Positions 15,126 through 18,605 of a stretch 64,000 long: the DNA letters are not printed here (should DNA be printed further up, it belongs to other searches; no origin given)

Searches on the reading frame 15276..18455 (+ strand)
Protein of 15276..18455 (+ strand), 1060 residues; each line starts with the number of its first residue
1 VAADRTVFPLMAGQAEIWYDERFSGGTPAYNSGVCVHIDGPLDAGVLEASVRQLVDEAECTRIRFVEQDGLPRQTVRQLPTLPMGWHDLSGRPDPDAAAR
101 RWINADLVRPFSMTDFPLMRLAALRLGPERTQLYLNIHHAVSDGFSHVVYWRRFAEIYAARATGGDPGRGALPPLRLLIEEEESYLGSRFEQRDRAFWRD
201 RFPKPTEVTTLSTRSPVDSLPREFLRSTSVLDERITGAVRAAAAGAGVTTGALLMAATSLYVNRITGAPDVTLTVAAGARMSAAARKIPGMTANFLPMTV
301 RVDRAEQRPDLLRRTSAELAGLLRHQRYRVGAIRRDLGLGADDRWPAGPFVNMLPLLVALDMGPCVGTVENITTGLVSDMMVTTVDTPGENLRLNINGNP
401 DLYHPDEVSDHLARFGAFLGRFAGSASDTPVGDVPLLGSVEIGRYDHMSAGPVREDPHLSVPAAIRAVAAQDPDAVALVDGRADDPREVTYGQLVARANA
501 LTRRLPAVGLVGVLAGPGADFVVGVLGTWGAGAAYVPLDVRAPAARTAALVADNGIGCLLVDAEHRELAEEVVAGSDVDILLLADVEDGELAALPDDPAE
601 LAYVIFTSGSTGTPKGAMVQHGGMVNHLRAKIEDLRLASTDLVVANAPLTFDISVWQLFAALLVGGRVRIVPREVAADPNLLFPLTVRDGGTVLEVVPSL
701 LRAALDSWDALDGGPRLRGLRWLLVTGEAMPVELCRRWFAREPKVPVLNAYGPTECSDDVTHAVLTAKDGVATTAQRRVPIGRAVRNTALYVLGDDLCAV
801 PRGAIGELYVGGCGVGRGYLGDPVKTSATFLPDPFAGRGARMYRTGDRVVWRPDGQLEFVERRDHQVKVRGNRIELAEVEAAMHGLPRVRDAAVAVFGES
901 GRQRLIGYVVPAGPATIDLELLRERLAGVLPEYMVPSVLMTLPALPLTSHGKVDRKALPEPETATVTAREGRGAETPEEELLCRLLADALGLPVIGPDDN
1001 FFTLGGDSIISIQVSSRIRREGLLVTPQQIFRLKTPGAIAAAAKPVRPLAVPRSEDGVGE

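Call 12: search_protein_families(library=pfam, proteins=[window:15276-18455:+])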
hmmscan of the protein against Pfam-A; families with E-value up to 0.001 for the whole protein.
window:15276-18455:+ (1060 aa): 4 families
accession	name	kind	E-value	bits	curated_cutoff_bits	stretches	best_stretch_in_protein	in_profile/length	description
PF00501.34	AMP-binding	-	3.9e-66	223.8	29.9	1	467-820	3-384/384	AMP-binding enzyme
PF00668.25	Condensation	-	9.9e-50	170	30.6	1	6-340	3-341/456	Condensation domain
PF00550.31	PP-binding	-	6e-13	49.3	20.8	1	981-1042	2-66/67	Phosphopantetheine attachment site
PF13193.12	AMP-binding_C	-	2.8e-09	38.2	24.5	1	878-952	1-76/76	AMP-binding enzyme C-terminal domain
